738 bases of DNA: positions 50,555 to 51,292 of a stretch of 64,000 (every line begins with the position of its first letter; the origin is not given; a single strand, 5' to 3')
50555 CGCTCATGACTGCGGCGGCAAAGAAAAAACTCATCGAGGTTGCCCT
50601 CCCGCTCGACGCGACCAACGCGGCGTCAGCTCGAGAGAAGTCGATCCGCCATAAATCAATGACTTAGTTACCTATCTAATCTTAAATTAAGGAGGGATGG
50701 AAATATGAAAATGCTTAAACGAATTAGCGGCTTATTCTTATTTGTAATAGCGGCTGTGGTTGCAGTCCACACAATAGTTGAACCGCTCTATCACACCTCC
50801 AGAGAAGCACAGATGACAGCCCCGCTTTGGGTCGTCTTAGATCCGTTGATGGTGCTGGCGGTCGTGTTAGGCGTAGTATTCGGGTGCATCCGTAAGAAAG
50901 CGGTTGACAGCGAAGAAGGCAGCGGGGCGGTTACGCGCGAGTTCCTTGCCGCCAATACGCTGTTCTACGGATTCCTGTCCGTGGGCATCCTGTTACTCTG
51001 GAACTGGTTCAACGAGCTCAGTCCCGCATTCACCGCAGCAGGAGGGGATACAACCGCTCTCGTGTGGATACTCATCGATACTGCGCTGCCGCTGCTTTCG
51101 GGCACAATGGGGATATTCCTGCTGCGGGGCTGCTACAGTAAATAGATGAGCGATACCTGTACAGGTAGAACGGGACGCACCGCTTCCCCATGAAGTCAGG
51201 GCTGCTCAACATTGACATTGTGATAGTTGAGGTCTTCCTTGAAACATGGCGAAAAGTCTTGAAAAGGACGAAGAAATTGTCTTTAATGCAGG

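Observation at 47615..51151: G+C-richer ~2.7-kb foreign insert at the 3' end of tRNA-Ser(GCT), bracketed by diverged direct copies of the tRNA-distal flank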

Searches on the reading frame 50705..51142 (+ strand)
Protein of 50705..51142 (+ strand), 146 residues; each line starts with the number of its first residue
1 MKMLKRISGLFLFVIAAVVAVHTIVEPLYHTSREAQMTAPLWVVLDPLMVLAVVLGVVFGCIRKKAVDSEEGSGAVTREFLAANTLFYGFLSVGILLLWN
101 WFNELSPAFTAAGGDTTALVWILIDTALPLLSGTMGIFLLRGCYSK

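Call 10: search_protein_families(library=pfam, proteins=[window:50705-51142:+], max_evalue=0.01)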
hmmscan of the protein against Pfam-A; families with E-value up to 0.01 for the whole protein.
window:50705-51142:+ (146 aa): 1 family
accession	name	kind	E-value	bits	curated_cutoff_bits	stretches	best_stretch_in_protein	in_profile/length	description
PF20664.2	DUF6814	-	0.0038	17.9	25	0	1-45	1-46/71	Family of unknown function (DUF6814)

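Call 11: search_protein_families(library=padloc, proteins=[window:50705-51142:+], max_evalue=0.01)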
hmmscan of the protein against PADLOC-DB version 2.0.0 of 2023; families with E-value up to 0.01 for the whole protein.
window:50705-51142:+ (146 aa): 0 families

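Call 12: find_encoding_contigs(protein=window:50705-51142:+, flank=10000, max_places=10)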
Protein window:50705-51142:+ (146 aa): 1 contig read that carries it; 1 place shown.
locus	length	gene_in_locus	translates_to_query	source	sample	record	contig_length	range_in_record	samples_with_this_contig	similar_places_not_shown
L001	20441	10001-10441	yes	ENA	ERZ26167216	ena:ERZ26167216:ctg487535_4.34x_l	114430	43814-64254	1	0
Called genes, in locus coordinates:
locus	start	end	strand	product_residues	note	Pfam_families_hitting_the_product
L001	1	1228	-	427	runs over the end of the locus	PF01555:N6_N4_Mtase, PF01844:HNH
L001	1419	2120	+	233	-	PF01103:Omp85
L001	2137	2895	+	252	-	PF20260:PUA_4, PF04452:Methyltrans_RNA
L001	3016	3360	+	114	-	PF11969:DcpS_C, PF01230:HIT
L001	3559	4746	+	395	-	PF00004:AAA, PF01078:Mg_chelatase (faint), PF05496:RuvB_N, PF07728:AAA_5 (weak), PF13173:AAA_14 (weak), PF14532:Sigma54_activ_2 (faint), PF16193:AAA_assoc_2, PF12002:MgsA_C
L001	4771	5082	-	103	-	PF09723:Zn_ribbon_8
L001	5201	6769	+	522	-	PF00933:Glyco_hydro_3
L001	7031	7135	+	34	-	-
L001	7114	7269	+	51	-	-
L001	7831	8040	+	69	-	-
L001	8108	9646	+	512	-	PF13175:AAA_15, PF13304:AAA_21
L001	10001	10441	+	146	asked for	-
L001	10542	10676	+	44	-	-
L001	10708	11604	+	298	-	PF00561:Abhydrolase_1, PF02230:Abhydrolase_2 (faint), PF12146:Hydrolase_4, PF12697:Abhydrolase_6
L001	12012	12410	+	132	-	PF01323:DSBA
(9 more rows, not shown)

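Call 22: find_homologous_proteins(query=window:50705-51142:+, max_evalue=0.001)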
Query window:50705-51142:+ (146 aa): 346 proteins with E <= 0.001 among 812 candidates; the best 120 are listed.
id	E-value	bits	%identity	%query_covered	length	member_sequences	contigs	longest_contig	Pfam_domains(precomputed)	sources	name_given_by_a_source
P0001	2.1e-85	302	96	100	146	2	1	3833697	-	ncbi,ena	-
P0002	3.6e-84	298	95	100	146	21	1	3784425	-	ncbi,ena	-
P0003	2.0e-80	286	90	100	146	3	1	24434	-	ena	-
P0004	2.6e-79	283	92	99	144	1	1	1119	-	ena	-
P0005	7.7e-78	278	88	100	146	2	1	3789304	-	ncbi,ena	-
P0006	1.7e-74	267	85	99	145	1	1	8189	-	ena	-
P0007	6.3e-63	229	75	97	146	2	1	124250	-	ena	-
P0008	1.7e-62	228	72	100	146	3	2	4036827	-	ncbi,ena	-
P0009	6.1e-60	220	75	96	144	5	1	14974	-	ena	-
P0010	1.9e-59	218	71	98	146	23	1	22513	-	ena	-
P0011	1.5e-58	215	69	98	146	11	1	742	-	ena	-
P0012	1.8e-58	215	70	97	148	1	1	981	-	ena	-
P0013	1.9e-58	215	70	97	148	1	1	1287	-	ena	-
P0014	5.8e-58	213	68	99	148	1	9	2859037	-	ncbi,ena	-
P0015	6.9e-58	213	70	97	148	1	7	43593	-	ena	-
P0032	1.7e-55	205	80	85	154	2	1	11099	-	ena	-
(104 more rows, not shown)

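Call 23: find_encoding_contigs(protein=P0001, flank=10000, max_places=4)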
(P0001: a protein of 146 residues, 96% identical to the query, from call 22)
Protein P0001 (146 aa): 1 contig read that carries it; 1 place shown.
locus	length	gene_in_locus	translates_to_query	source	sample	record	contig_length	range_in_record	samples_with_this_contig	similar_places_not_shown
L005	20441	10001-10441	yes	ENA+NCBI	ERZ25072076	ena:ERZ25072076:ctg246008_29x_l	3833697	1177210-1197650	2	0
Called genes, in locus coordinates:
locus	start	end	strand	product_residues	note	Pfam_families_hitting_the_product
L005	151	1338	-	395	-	PF03702:AnmK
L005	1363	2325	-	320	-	PF01869:BcrAD_BadFG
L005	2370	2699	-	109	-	-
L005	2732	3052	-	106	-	PF11950:DUF3467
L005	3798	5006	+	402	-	PF18939:DUF5686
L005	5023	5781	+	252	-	PF20260:PUA_4, PF04452:Methyltrans_RNA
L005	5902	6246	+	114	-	PF11969:DcpS_C, PF01230:HIT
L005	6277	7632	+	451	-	PF05496:RuvB_N, PF00158:Sigma54_activat (faint), PF01078:Mg_chelatase (faint), PF00004:AAA, PF07728:AAA_5 (weak), PF13173:AAA_14, PF16193:AAA_assoc_2, PF12002:MgsA_C, +1 more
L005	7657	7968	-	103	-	PF09723:Zn_ribbon_8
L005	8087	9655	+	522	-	PF00933:Glyco_hydro_3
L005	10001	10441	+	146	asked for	-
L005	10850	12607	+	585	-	PF13175:AAA_15 (weak), PF13304:AAA_21, PF13175:AAA_15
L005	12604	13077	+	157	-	-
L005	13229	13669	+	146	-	-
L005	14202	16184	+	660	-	PF12161:HsdM_N, PF02384:N6_Mtase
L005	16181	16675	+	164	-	-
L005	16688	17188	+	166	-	PF08937:ThsB_TIR, PF13676:TIR_2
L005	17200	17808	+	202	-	PF18753:Nmad2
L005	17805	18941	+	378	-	PF18722:MazG_C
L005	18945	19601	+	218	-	PF03167:UDG (weak)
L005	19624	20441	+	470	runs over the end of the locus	PF01420:Methylase_S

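Call 24: find_encoding_contigs(protein=P0005, flank=10000, max_places=4)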
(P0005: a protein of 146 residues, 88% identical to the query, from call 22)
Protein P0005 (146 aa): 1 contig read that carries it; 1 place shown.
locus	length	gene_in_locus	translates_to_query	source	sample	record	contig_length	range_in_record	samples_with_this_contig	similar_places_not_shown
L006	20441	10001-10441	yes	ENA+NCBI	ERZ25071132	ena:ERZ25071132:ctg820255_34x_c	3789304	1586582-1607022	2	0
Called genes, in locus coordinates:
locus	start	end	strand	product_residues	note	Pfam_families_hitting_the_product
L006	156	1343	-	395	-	PF03702:AnmK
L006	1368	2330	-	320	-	PF01869:BcrAD_BadFG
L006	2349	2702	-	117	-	-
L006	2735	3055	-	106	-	PF11950:DUF3467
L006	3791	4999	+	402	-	PF18939:DUF5686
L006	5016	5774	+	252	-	PF20260:PUA_4, PF04452:Methyltrans_RNA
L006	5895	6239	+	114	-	PF11969:DcpS_C, PF01230:HIT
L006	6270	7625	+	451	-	PF05496:RuvB_N, PF00158:Sigma54_activat (faint), PF00004:AAA, PF01078:Mg_chelatase (faint), PF07728:AAA_5 (weak), PF13173:AAA_14 (weak), PF16193:AAA_assoc_2, PF12002:MgsA_C, +1 more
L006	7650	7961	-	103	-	PF09723:Zn_ribbon_8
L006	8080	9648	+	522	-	PF00933:Glyco_hydro_3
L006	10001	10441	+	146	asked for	-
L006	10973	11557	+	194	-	PF12161:HsdM_N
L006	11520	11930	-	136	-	-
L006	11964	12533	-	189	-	-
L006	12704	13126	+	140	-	-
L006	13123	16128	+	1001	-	PF04313:HSDR_N, PF00270:DEAD (weak), PF04851:ResIII, PF18766:SWI2_SNF2, PF22679:T1R_D3-like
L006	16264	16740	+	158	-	-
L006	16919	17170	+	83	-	-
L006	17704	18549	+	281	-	PF00356:LacI, PF13407:Peripla_BP_4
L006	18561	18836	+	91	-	PF13407:Peripla_BP_4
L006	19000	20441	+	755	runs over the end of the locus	PF00933:Glyco_hydro_3, PF01915:Glyco_hydro_3_C, PF14310:Fn3-like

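Call 25: find_encoding_contigs(protein=P0003, flank=10000, max_places=4)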
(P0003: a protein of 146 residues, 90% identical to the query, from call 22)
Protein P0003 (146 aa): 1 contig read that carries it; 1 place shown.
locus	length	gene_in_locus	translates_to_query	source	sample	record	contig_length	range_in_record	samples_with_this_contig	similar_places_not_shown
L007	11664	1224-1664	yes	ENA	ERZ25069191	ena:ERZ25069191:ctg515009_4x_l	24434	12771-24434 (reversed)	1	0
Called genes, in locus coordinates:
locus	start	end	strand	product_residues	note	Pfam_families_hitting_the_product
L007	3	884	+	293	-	?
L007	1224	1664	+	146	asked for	-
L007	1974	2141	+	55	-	-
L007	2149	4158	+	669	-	PF01294:Ribosomal_L13e (weak)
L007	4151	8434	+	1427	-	PF00270:DEAD, PF00271:Helicase_C, PF09369:MZB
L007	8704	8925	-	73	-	-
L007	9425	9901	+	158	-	-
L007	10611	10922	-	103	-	-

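Call 31: find_encoding_contigs(protein=P0006, flank=10000, max_places=4)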
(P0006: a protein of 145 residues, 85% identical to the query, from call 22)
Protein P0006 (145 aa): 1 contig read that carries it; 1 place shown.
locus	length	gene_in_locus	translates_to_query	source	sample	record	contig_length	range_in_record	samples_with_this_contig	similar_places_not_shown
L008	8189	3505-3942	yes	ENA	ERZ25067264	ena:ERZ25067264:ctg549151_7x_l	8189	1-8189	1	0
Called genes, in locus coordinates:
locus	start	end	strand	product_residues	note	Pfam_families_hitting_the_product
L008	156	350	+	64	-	-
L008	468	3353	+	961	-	PF04313:HSDR_N, PF00270:DEAD (weak), PF04851:ResIII, PF18766:SWI2_SNF2, PF22679:T1R_D3-like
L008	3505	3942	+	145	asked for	-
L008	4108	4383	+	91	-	-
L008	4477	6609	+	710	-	PF03235:GmrSD_N, PF04326:SLFN_AlbA_2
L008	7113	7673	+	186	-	PF02384:N6_Mtase (weak)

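Call 32: find_encoding_contigs(protein=P0032, flank=10000, max_places=4)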
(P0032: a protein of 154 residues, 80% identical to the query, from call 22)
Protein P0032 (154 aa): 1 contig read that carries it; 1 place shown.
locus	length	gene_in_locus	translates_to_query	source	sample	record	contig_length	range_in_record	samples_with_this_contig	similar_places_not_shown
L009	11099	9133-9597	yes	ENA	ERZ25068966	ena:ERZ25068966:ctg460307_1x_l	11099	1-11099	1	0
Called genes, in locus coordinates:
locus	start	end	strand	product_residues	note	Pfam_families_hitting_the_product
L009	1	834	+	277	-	?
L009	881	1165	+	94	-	-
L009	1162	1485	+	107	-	-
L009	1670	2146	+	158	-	PF08937:ThsB_TIR, PF13676:TIR_2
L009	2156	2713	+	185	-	PF18753:Nmad2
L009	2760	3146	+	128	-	-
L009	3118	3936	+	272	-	PF18722:MazG_C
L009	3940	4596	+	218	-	PF03167:UDG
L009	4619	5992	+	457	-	PF01420:Methylase_S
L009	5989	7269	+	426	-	PF04313:HSDR_N, PF04851:ResIII, PF18766:SWI2_SNF2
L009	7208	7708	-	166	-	-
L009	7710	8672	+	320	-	PF22679:T1R_D3-like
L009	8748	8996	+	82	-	-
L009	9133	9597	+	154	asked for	-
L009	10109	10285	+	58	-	PF03235:GmrSD_N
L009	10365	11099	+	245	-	?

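Call 33: find_encoding_contigs(protein=P0008, flank=10000, max_places=4)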
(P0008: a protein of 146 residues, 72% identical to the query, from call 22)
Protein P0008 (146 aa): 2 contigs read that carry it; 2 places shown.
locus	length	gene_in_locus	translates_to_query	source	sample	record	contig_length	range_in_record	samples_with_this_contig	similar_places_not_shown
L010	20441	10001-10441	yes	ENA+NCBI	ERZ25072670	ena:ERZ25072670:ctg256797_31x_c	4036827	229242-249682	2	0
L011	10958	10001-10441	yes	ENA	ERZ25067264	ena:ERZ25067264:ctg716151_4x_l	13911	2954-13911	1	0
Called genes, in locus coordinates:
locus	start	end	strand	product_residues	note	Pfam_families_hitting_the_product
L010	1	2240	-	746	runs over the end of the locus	PF00931:NB-ARC (weak)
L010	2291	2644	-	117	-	-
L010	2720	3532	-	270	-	PF05726:Pirin_C (faint), PF07883:Cupin_2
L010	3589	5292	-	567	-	PF01494:FAD_binding_3 (faint), PF13450:NAD_binding_8 (weak), PF00732:GMC_oxred_N, PF05199:GMC_oxred_C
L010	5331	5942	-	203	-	PF13618:Gluconate_2-dh3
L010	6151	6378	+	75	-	-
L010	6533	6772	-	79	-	-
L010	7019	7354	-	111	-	PF02452:PemK_toxin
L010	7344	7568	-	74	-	PF04014:MazE_antitoxin, PF15937:PrlF_antitoxin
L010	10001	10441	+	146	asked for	-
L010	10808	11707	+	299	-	PF13505:OMP_b-brl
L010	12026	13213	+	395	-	PF02661:Fic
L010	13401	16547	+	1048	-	PF07635:PSCyt1, PF07583:PSCyt2, PF13385:Laminin_G_3, PF07587:PSD1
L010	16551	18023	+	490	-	PF07394:DUF1501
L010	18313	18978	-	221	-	PF22769:DCD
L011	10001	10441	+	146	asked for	-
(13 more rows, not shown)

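Call 51: search_protein_families(library=ncbifam, proteins=[window:50705-51142:+], max_evalue=0.1)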
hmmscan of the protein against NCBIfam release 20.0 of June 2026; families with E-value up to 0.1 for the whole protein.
window:50705-51142:+ (146 aa): 0 families

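Call 52: find_related_loci(query=L005:11054-12604:+, collection=metagenome_contigs, flank=10000)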
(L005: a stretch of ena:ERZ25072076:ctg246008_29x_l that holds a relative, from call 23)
Query L005:11054-12604:+ (517 aa) in metagenome_contigs; peptide patterns used: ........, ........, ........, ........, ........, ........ (x = any residue, [..] = any of these).
142 stretches matched a pattern, but none encodes a relative of the query by tblastn (E <= 1e-3).

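Call 55: find_related_loci(query=A2, collection=metagenome_contigs, flank=10000)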
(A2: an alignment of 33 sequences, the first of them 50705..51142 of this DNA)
Query A2 (146 aa) in metagenome_contigs; peptide patterns used: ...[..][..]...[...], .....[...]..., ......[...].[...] (x = any residue, [..] = any of these).
98 stretches matched a pattern; 10 encode a relative of the query (tblastn E <= 1e-3); 10 distinct loci.
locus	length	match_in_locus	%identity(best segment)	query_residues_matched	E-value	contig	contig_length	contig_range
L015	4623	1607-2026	69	2-141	1e-62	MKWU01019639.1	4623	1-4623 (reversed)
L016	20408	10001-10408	59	2-141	7e-52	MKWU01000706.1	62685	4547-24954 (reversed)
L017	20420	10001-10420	55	1-141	8e-51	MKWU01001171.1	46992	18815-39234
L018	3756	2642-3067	51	1-142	6e-49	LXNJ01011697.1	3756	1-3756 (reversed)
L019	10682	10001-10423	56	1-142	3e-48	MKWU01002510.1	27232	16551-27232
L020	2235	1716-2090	60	1-125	1e-47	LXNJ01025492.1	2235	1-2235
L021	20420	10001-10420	56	5-141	5e-39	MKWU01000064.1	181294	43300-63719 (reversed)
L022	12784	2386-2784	49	1-141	1e-35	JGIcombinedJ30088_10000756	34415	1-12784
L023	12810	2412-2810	49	1-141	1e-35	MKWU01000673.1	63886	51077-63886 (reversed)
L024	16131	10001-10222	54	68-141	5e-23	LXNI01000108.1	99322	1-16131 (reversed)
